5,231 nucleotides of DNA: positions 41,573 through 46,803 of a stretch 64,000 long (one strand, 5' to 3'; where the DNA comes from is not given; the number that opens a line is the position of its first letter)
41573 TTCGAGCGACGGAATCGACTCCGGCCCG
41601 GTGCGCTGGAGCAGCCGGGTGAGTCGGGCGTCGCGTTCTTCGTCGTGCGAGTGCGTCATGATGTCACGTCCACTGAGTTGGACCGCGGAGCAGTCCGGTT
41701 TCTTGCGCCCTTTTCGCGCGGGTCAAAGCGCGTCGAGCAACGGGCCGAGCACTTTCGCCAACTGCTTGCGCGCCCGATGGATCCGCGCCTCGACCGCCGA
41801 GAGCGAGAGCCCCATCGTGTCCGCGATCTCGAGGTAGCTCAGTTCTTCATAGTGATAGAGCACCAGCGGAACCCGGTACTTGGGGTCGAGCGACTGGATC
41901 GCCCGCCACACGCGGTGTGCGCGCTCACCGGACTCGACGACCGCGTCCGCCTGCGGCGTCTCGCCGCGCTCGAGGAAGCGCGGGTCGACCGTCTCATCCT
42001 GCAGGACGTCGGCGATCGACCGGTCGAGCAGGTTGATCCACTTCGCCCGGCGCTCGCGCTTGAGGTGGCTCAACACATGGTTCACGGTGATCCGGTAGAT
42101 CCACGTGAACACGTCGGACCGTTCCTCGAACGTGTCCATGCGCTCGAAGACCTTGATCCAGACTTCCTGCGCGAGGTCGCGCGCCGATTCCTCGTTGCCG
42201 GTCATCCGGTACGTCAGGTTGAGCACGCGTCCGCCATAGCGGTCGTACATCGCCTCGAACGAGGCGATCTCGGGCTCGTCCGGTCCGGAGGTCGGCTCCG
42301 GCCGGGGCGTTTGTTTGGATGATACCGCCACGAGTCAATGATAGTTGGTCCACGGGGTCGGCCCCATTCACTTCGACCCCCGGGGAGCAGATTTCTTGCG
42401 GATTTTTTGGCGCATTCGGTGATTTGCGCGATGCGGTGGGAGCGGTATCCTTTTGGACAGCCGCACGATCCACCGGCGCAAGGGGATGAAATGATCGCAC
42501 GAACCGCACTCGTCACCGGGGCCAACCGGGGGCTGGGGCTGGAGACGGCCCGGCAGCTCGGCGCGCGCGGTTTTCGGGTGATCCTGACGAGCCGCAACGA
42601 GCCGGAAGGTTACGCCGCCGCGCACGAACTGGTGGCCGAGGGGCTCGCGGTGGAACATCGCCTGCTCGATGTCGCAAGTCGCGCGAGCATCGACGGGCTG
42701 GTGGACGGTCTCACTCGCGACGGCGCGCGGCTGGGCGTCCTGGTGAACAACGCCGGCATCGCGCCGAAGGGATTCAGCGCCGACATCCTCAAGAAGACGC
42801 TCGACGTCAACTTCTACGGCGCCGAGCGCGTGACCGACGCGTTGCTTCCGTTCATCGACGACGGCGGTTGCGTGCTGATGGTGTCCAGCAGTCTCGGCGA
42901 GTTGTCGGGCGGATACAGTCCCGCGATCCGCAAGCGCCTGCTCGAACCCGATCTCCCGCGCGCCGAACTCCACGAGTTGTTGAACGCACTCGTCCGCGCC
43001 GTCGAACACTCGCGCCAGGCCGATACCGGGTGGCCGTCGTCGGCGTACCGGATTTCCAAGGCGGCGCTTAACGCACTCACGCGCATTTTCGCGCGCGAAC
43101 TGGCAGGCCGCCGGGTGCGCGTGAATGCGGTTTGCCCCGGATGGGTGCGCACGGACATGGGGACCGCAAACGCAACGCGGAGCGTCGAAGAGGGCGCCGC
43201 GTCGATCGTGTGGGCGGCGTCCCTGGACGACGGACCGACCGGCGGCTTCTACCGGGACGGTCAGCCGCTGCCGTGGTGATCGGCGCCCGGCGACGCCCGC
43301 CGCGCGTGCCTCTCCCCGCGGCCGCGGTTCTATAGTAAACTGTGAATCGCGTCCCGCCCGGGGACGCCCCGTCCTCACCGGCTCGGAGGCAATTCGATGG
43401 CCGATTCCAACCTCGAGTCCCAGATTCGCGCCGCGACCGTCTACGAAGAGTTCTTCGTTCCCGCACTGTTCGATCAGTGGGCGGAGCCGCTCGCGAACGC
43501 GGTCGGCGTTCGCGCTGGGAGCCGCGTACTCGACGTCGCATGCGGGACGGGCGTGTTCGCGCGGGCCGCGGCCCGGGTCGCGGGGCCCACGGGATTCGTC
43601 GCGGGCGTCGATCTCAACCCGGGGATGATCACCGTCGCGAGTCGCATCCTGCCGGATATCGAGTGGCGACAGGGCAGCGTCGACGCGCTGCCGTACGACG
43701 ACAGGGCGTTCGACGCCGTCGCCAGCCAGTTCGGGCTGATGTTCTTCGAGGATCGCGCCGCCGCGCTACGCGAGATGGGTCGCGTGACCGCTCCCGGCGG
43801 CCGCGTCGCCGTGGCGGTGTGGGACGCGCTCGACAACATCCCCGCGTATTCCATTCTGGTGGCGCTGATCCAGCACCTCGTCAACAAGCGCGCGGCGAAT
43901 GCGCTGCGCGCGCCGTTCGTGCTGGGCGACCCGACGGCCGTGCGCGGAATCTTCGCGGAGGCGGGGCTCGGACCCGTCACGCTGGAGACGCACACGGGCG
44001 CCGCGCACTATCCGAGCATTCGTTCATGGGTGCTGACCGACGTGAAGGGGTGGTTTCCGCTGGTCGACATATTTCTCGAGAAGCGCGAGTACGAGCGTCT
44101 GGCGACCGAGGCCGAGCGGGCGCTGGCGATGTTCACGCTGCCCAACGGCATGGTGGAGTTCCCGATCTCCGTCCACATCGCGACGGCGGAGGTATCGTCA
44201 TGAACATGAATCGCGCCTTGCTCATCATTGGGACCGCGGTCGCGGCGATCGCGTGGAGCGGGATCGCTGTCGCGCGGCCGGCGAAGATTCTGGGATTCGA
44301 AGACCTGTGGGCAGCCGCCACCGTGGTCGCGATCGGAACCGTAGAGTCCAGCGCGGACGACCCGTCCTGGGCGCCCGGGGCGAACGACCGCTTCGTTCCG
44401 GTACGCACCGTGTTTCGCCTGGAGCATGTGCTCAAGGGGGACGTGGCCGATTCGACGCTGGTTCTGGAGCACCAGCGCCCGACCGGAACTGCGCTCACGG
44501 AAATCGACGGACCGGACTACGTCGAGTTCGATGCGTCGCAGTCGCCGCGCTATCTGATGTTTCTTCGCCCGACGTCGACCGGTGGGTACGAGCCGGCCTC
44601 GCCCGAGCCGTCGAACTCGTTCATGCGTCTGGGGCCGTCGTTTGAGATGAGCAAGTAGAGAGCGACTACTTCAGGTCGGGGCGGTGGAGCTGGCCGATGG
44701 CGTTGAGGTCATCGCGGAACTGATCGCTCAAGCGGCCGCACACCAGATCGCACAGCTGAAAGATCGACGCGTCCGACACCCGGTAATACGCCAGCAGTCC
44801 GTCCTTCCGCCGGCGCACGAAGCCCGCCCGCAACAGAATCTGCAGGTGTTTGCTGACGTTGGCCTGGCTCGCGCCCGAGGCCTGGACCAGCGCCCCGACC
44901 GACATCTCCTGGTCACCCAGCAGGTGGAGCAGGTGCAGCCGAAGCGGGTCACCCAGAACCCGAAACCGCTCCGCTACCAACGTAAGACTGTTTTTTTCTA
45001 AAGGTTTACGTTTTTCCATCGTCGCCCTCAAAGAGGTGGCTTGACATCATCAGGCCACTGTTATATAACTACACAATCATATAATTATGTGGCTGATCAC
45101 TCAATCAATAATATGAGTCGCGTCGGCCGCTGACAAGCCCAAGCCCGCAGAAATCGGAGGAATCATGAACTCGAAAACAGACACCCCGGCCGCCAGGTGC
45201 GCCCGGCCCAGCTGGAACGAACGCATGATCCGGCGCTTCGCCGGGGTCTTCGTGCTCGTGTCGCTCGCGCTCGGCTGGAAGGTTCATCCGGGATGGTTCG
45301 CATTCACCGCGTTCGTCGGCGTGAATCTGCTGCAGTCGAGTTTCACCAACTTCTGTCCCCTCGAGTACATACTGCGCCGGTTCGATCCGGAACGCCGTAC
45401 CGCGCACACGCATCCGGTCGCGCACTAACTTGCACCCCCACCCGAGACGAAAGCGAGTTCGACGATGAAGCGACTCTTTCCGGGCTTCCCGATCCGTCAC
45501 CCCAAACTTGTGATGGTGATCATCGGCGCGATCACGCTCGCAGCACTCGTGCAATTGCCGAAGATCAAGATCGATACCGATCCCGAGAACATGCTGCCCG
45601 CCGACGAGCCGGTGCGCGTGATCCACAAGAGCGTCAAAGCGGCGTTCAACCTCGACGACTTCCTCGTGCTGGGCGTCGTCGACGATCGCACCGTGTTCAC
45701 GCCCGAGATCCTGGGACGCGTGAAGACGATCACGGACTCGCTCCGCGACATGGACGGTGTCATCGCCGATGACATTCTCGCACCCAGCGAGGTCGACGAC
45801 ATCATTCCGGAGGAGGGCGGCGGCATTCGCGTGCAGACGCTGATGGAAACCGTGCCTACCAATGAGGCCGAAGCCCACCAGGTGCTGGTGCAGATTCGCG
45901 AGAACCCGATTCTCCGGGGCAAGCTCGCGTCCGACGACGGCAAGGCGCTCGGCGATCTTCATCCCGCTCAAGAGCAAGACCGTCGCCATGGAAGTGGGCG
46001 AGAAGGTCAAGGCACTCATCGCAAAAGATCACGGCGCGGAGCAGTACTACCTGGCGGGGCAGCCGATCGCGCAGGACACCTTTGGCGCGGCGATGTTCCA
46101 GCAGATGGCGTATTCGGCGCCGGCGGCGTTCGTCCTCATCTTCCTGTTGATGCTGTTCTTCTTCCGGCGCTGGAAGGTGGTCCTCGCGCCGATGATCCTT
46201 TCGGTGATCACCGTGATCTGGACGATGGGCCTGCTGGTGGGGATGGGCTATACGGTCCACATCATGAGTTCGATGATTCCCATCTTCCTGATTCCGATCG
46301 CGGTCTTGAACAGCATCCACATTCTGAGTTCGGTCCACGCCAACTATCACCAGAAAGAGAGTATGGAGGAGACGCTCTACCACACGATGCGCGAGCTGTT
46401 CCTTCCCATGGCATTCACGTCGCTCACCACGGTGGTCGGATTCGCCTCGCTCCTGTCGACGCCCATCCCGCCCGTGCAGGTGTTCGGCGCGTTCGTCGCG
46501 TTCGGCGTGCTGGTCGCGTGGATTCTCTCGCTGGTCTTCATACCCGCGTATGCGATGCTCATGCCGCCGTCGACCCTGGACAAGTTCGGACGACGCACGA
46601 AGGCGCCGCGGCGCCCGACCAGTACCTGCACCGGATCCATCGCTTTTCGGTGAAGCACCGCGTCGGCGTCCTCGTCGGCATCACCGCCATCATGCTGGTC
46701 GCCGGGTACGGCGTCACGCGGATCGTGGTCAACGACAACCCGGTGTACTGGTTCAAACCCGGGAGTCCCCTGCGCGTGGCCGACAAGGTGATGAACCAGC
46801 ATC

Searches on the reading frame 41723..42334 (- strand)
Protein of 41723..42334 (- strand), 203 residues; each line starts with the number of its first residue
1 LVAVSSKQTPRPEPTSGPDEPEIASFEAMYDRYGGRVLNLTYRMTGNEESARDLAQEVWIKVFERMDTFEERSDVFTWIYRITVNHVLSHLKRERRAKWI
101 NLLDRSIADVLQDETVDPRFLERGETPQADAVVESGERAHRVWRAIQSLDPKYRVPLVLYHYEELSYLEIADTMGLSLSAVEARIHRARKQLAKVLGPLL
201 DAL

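Call 40: search_protein_families(library=pfam, proteins=[window:41723-42334:-], max_evalue=0.001)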
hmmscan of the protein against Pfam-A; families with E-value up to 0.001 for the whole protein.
window:41723-42334:- (203 aa): 4 families
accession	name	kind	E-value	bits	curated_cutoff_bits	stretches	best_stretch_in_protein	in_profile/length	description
PF04542.20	Sigma70_r2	-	1.5e-17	63.5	24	1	29-96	1-70/71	Sigma-70 region 2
PF08281.18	Sigma70_r4_2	-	4e-17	62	25.7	1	141-192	3-54/54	Sigma-70, region 4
PF04545.22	Sigma70_r4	-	1.6e-10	40.8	24.1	1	145-193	1-49/50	Sigma-70, region 4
PF07638.17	Sigma70_ECF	-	9.4e-05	22.8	21.1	1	46-194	44-181/185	ECF sigma factor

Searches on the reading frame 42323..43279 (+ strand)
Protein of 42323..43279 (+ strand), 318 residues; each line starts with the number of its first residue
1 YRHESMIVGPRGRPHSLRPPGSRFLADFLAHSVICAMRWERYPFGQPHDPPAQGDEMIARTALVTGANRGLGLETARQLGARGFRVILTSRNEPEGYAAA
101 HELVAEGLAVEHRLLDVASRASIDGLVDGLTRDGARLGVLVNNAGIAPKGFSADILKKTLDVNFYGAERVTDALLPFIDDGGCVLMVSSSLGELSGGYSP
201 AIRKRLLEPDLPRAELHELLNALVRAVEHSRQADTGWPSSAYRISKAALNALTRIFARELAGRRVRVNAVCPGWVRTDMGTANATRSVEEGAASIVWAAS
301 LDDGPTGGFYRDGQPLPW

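Call 16: search_protein_families(library=pfam, proteins=[window:42323-43279:+], max_evalue=0.001)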
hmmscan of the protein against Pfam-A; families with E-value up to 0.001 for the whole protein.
window:42323-43279:+ (318 aa): 3 families
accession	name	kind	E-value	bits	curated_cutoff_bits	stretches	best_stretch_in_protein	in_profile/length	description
PF00106.31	adh_short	-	7e-36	124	26.6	2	61-194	2-141/195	short chain dehydrogenase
PF13561.12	adh_short_C2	-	1.5e-33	116.8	27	2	66-193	1-134/236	Enoyl-(Acyl carrier protein) reductase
PF08659.16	KR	-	6.3e-09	36.4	22.6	1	61-190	2-137/180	KR domain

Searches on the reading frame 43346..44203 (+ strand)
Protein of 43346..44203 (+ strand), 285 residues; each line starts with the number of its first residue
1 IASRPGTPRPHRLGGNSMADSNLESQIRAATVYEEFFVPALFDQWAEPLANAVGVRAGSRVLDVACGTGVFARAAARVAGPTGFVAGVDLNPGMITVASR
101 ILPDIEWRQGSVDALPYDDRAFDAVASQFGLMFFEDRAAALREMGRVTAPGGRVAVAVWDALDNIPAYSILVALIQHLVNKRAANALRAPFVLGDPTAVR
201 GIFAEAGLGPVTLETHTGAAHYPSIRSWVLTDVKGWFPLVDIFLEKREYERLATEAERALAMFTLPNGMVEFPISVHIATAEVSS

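Call 16: search_protein_families(library=pfam, proteins=[window:43346-44203:+], max_evalue=0.001)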
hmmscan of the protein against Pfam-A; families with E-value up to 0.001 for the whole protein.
window:43346-44203:+ (285 aa): 7 families
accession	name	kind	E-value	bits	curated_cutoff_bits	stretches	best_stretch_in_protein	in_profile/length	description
PF01209.24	Ubie_methyltran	-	8.5e-21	74.8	20.1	1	43-156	33-151/233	ubiE/COQ5 methyltransferase family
PF08241.18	Methyltransf_11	-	1.6e-20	74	21.2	1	62-155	1-94/95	Methyltransferase domain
PF13649.12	Methyltransf_25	-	1.7e-20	73.9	27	1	61-152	1-97/97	Methyltransferase domain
PF13847.12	Methyltransf_31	-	2e-16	60.4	27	1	57-177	3-121/145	Methyltransferase domain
PF08242.18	Methyltransf_12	-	5.1e-10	40.4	30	1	62-154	1-98/98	Methyltransferase domain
PF13489.12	Methyltransf_23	-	1.8e-09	38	27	1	44-167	8-124/164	Methyltransferase domain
PF01728.25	FtsJ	-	0.00034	21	24.1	1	54-167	17-105/181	FtsJ-like methyltransferase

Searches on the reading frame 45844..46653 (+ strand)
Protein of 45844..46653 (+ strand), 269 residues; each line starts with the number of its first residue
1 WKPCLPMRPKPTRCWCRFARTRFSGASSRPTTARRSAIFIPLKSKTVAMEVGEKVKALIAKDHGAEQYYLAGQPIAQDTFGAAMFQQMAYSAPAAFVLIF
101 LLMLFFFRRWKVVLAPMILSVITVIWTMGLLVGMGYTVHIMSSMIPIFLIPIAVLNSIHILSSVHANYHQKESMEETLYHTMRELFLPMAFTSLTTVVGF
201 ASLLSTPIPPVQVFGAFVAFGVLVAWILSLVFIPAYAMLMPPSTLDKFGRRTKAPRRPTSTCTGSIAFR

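Call 40: search_protein_families(library=pfam, proteins=[window:45844-46653:+], max_evalue=0.001)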
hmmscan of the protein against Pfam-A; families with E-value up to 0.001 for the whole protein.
window:45844-46653:+ (269 aa): 4 families
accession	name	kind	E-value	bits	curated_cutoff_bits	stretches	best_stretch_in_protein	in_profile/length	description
PF03176.21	MMPL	-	1.6e-12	47.5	20.5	1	44-257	99-312/333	MMPL family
PF12349.14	Sterol-sensing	-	1.4e-09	38.4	22.3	1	109-233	5-129/153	Sterol-sensing domain of SREBP cleavage-activation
PF02460.24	Patched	-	2.9e-09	37.3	23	1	107-235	25-152/156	Patched SSD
PF00873.25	ACR_tran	-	2.7e-05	22.6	28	1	94-239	339-488/1021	AcrB/AcrD/AcrF family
